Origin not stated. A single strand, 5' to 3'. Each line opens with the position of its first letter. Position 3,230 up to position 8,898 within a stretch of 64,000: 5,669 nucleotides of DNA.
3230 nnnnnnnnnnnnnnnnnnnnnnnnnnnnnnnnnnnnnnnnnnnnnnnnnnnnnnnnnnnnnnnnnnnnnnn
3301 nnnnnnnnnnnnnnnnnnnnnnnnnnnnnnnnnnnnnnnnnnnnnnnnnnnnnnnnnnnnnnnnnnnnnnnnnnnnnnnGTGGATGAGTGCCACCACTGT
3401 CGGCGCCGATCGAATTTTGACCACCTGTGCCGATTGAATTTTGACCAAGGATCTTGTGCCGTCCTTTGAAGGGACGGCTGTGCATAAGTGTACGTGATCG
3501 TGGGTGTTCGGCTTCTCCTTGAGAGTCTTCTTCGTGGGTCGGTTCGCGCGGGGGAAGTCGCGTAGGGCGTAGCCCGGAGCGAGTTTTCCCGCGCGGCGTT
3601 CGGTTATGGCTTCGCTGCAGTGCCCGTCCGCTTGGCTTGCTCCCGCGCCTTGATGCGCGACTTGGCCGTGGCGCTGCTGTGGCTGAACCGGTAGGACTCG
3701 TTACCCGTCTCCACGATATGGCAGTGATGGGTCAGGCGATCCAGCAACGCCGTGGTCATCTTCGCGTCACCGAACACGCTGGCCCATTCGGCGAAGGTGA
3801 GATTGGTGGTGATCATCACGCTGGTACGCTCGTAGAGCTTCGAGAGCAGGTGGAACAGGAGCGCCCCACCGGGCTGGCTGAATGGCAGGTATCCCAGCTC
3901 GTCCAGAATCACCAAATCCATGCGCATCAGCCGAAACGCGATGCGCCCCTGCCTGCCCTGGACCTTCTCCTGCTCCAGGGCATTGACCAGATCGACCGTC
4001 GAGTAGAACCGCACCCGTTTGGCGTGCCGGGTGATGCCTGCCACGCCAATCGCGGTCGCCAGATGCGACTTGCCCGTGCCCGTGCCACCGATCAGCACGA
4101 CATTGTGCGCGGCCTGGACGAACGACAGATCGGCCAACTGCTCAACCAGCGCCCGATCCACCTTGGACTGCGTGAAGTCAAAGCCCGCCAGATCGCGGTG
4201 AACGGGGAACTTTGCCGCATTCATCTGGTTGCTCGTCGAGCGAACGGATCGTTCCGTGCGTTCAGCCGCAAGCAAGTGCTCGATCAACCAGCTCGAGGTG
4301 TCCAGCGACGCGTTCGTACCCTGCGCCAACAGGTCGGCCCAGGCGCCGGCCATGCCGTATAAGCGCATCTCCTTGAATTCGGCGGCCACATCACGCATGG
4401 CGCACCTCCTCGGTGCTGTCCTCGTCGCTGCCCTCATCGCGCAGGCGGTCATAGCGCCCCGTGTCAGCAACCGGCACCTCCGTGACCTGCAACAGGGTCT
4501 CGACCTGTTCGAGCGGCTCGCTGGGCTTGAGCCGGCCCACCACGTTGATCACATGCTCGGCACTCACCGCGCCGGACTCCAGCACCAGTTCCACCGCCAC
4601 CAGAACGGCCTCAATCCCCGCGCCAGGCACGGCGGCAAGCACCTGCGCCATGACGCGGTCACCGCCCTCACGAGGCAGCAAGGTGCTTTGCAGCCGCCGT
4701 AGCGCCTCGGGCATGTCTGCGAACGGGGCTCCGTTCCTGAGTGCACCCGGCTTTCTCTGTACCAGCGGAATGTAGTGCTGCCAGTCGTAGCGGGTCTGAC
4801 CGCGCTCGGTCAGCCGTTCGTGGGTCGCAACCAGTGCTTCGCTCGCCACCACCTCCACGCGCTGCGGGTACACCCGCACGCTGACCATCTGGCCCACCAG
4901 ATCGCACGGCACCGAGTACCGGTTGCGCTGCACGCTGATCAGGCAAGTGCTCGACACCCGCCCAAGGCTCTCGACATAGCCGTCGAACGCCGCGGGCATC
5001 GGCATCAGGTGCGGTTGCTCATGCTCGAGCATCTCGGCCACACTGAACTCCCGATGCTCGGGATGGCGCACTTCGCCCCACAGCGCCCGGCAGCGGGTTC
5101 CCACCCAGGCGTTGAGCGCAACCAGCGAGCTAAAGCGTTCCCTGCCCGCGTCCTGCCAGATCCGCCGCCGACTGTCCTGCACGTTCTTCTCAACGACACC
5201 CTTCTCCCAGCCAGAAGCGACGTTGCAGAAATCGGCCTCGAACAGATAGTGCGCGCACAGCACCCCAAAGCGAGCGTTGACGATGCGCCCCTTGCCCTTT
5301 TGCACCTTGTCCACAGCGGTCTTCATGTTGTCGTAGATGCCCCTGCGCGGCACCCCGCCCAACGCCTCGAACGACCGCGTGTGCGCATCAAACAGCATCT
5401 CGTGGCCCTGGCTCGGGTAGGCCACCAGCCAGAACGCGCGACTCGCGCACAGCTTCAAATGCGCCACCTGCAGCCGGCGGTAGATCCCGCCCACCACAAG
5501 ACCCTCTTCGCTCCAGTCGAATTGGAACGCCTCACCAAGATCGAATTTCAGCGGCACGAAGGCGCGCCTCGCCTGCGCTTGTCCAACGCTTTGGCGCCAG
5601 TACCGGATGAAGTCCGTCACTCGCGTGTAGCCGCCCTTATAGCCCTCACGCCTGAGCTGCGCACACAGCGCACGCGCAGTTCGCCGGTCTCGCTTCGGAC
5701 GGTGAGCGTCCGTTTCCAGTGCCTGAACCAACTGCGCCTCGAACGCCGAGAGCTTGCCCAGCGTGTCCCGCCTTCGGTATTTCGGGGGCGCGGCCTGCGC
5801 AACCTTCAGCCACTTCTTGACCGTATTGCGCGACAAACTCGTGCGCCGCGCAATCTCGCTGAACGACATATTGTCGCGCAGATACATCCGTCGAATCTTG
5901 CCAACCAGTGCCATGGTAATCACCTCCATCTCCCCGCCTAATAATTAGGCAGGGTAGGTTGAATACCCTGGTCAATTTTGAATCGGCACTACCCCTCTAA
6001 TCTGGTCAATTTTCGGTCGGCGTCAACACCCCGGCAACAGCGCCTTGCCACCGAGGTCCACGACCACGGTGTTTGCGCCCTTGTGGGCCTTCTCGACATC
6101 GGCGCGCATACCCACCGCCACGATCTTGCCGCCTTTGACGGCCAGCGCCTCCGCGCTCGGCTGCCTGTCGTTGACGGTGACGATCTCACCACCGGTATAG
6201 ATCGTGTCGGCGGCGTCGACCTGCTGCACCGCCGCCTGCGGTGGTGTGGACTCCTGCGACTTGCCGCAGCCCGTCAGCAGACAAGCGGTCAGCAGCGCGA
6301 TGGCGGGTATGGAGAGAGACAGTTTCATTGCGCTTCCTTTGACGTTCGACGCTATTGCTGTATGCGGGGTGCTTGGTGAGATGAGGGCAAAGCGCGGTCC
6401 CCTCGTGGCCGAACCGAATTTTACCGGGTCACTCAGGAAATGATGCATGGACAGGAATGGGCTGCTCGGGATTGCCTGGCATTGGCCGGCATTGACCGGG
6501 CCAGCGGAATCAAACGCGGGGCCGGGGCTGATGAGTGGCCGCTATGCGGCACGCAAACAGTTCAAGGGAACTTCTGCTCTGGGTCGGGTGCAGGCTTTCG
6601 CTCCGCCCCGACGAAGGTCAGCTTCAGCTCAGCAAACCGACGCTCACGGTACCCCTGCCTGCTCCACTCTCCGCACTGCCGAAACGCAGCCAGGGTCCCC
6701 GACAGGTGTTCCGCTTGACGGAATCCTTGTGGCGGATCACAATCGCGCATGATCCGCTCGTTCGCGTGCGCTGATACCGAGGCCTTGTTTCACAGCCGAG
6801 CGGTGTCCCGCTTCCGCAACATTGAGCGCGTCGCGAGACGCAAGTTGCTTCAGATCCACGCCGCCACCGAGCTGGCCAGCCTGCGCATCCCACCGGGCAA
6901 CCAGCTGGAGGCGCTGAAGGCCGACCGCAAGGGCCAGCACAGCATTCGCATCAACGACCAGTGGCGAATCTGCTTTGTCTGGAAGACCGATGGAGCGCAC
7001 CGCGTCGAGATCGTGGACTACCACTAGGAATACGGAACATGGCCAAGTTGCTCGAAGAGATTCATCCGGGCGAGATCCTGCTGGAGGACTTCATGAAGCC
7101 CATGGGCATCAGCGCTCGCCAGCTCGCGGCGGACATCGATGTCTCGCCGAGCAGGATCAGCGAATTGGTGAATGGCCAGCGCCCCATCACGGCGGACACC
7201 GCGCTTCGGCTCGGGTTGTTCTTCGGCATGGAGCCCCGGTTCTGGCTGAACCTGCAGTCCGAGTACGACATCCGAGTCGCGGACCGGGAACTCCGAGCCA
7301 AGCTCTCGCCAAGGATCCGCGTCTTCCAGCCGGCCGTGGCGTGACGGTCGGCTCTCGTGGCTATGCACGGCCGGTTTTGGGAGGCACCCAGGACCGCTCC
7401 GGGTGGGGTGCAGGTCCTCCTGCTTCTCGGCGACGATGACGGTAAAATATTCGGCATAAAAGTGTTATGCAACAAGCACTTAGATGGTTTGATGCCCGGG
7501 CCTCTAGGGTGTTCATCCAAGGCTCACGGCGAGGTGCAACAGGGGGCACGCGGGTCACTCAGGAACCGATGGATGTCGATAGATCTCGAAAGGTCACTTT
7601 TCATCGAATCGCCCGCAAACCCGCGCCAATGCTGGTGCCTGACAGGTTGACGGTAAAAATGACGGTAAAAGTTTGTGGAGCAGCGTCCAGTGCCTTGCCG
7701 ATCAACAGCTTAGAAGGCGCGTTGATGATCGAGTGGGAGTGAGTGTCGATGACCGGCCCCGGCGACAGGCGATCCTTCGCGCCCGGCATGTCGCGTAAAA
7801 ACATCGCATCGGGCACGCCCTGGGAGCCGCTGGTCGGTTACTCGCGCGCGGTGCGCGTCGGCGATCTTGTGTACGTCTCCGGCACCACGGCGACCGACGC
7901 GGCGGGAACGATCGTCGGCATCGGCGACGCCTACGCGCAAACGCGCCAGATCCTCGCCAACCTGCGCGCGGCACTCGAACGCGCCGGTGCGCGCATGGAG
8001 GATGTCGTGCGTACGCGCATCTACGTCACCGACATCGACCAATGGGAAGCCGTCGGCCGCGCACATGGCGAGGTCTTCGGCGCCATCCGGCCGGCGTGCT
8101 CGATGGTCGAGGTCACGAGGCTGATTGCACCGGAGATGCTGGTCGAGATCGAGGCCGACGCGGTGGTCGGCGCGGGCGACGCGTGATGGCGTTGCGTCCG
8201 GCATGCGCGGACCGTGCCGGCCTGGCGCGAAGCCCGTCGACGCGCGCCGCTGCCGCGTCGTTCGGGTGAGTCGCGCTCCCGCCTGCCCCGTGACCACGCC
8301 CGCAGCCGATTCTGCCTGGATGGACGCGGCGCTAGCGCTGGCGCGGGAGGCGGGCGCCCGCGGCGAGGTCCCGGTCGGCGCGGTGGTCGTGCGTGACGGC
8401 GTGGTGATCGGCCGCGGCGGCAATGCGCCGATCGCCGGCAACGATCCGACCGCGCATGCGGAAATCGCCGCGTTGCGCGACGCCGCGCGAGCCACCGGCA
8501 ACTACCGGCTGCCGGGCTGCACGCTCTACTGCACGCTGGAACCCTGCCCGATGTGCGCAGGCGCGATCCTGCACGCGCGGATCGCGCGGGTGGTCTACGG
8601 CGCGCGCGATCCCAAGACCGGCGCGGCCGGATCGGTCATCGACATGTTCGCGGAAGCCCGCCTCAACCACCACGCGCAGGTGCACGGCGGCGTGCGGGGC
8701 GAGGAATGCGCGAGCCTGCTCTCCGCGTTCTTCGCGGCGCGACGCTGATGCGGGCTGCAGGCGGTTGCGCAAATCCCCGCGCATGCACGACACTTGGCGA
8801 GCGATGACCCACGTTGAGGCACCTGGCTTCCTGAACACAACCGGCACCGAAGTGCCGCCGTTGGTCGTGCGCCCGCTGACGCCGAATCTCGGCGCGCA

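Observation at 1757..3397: Primase-polymerase (AEP)-SF2 helicase fusion of a computationally predicted conflict system, inactivated at helicase motif II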

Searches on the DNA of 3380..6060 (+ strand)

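Call 44: search_dna_similar(query=window:3380-6060:+, collection=plasmids, mode=near, max_rows=10)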
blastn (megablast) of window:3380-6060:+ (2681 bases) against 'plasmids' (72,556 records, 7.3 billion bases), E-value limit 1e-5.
Records with a match: 95; places in all: 114; records where one place covers at least 80% of the query: 3.
Best place of each record, by identity: 80-90% 3; 60-80% 92.
By first word of the organism name: Pseudomonas 49; Klebsiella 13; Enterobacter 5; Variovorax 5; Burkholderia 4; Methylibium 2; Stenotrophomonas 2; Stutzerimonas 2; Aeromonas 2; Polaromonas 1; and 10 more.
By predicted mobility (MOB-suite, as given by PLSDB): conjugative 55; non-mobilizable 33; mobilizable 7.
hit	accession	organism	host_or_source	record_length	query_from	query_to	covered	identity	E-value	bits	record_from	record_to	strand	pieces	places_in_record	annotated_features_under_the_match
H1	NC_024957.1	Methylibium sp. T29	water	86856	167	2649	93%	76.7%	0e+0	1330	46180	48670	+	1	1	istA: IS21 family transposase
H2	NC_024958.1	Methylibium sp. T29-B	water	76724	167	2649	93%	76.7%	0e+0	1330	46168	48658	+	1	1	istA: IS21 family transposase | H-NS histone family protein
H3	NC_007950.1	Polaromonas sp. JS666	-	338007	268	2649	89%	72.8%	0e+0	719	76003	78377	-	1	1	istA: IS21 family transposase | istB: IS21-like element helper ATPase IstB | hypothetical protein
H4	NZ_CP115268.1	Pseudomonas aeruginosa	Homo sapiens,culture samples from human ...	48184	294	2184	71%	74.1%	0e+0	719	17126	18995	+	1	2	istA: IS21 family transposase | istB: IS21-like element ISPst3 family helper ATPase IstB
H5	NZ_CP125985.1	Pseudomonas rhodesiae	cell culture,brewery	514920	313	2205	71%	73.9%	0e+0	701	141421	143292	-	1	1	istA: IS21-like element ISPst3 family transposase | istB: IS21-like element ISPst3 family helper ATPase IstB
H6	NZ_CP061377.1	Pseudomonas aeruginosa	Homo sapiens,urine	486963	313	2205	71%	73.9%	0e+0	701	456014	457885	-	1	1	istA: IS21 family transposase | istB: IS21-like element ISPst3 family helper ATPase IstB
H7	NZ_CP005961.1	Pseudomonas mandelii JR-1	natural mineral water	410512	313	2205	71%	73.8%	0e+0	695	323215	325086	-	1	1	istA: IS21-like element ISPst3 family transposase | istB: IS21-like element ISPst3 family helper ATPase IstB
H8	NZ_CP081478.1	Pseudomonas aeruginosa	Homo sapiens,burn wound,burn wound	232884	313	2205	71%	73.8%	0e+0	695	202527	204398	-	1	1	istA: IS21-like element ISPst3 family transposase | istB: IS21-like element ISPst3 family helper ATPase IstB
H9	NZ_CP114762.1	Pseudomonas aeruginosa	Homo sapiens,blood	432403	313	2205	71%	73.8%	0e+0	695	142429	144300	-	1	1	istA: IS21-like element ISPst3 family transposase | istB: IS21-like element ISPst3 family helper ATPase IstB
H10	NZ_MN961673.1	Pseudomonas aeruginosa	-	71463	313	2205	71%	73.8%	0e+0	695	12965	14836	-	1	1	istA: IS21-like element ISPst3 family transposase | istB: IS21-like element ISPst3 family helper ATPase IstB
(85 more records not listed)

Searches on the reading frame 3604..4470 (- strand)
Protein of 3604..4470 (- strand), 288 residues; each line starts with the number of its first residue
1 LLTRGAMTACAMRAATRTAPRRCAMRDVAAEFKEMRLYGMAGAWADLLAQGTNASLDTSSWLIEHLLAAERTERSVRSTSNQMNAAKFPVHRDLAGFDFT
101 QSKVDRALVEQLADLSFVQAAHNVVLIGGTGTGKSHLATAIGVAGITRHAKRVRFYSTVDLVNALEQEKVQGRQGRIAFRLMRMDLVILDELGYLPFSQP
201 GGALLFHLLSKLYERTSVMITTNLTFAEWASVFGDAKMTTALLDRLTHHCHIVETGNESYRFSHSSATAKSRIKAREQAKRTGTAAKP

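Call 3: search_protein_families(library=pfam, proteins=[window:3604-4470:-], max_evalue=0.01)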
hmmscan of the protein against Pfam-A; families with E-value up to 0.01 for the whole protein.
window:3604-4470:- (288 aa): 4 families
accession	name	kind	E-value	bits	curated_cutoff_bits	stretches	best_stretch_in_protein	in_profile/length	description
PF01695.23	IstB_IS21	-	2.5e-85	286.3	24.1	1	31-266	2-236/238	IstB-like ATP binding protein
PF00308.24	Bac_DnaA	-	2e-06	28.6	23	1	120-220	33-134/162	Bacterial DnaA ATPAse domain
PF02562.22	PhoH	-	0.00087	19.3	27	1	110-150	8-48/205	PhoH-like protein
PF05673.19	DUF815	-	0.0019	17.8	23.8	1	83-141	19-73/249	Protein of unknown function (DUF815)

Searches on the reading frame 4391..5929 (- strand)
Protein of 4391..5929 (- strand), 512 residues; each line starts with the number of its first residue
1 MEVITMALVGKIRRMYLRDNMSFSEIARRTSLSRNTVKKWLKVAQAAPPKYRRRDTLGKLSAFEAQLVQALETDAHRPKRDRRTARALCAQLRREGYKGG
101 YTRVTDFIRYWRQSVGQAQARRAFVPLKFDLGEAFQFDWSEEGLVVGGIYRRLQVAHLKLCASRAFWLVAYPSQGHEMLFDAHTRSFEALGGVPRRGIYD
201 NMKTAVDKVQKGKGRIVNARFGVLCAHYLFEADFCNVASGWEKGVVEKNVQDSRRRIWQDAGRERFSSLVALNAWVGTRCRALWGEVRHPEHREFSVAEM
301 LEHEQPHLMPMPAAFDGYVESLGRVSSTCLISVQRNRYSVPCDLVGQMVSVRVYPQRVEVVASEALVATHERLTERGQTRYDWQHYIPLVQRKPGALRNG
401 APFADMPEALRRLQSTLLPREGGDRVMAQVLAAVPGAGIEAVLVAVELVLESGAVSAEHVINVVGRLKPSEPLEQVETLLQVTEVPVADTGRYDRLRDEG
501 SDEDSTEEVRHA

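Call 3: search_protein_families(library=pfam, proteins=[window:4391-5929:-], max_evalue=0.01)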
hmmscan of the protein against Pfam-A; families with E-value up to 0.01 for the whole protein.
window:4391-5929:- (512 aa): 4 families
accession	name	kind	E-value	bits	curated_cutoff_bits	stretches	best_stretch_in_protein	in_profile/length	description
PF22483.2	Mu-transpos_C_2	-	1.9e-20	72.8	27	1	312-382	3-73/73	Mu transposase, C-terminal domain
PF08281.18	Sigma70_r4_2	-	0.0014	18.7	25.7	1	19-42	25-48/54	Sigma-70, region 4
PF08822.17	DUF1804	-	0.0025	18.2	29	1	11-45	10-44/164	Protein of unknown function (DUF1804)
PF13384.12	HTH_23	-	0.0034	17.6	24.6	0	17-42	13-39/50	Homeodomain-like domain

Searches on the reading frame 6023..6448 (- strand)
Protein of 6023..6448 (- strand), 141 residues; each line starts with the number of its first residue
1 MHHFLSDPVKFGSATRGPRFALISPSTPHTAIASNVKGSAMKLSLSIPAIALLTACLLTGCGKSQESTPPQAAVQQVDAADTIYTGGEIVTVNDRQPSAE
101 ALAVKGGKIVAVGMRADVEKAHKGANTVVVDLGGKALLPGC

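Call 94: search_protein_families(library=pfam, proteins=[window:6023-6448:-], max_evalue=0.001)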
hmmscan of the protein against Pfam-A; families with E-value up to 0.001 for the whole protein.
window:6023-6448:- (141 aa): 1 family
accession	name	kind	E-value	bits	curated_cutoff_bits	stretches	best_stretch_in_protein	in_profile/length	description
PF22039.1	HUTI_composite_bact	-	0.00022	21.2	25.5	1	101-122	2-23/26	Imidazolonepropionase-like composite domain, bacteria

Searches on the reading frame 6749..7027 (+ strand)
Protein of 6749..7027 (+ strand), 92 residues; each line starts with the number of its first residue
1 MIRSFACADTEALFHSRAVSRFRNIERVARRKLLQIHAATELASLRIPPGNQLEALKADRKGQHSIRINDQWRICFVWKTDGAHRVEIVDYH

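Call 94: search_protein_families(library=pfam, proteins=[window:6749-7027:+], max_evalue=0.001)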
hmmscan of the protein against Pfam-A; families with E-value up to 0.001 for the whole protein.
window:6749-7027:+ (92 aa): 1 family
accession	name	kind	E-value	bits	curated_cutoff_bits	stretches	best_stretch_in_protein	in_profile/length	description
PF05015.19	HigB-like_toxin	-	1.7e-14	54.5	27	1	24-92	24-91/91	RelE-like toxin of type II toxin-antitoxin system HigB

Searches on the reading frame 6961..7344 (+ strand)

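Call 94: search_protein_families(library=pfam, proteins=[window:6961-7344:+], max_evalue=0.001)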
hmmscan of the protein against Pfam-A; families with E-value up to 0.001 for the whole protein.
window:6961-7344:+ (127 aa): 3 families
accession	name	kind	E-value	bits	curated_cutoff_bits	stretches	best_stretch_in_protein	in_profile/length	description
PF01381.28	HTH_3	-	2.1e-09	37.7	23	1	43-93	3-53/55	Helix-turn-helix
PF13560.12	HTH_31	-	9.8e-05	23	27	1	49-88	14-54/64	Helix-turn-helix domain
PF13443.12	HTH_26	-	0.00071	20.2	22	0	41-90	2-52/63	Cro/C1-type HTH DNA-binding domain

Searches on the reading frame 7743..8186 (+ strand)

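Call 94: search_protein_families(library=pfam, proteins=[window:7743-8186:+], max_evalue=0.001)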
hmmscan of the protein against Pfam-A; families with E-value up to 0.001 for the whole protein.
window:7743-8186:+ (147 aa): 1 family
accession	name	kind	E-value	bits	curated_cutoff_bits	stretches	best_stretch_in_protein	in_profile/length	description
PF01042.26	Ribonuc_L-PSP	-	5.8e-33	113.9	27.3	1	29-142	7-121/121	Endoribonuclease L-PSP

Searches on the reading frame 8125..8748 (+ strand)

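Call 94: search_protein_families(library=pfam, proteins=[window:8125-8748:+], max_evalue=0.001)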
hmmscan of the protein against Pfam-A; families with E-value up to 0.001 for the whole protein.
window:8125-8748:+ (207 aa): 3 families
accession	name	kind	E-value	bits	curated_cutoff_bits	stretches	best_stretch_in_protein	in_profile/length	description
PF14437.12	MafB19-deam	-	3.4e-37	127.9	27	1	62-207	3-142/142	MafB19-like deaminase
PF00383.29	dCMP_cyt_deam_1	-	6.8e-31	106.6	25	1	62-159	4-101/102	Cytidine and deoxycytidylate deaminase zinc-binding region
PF14439.12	Bd3614-deam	-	2.1e-08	34.6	38.5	1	85-168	12-98/113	Bd3614-like deaminase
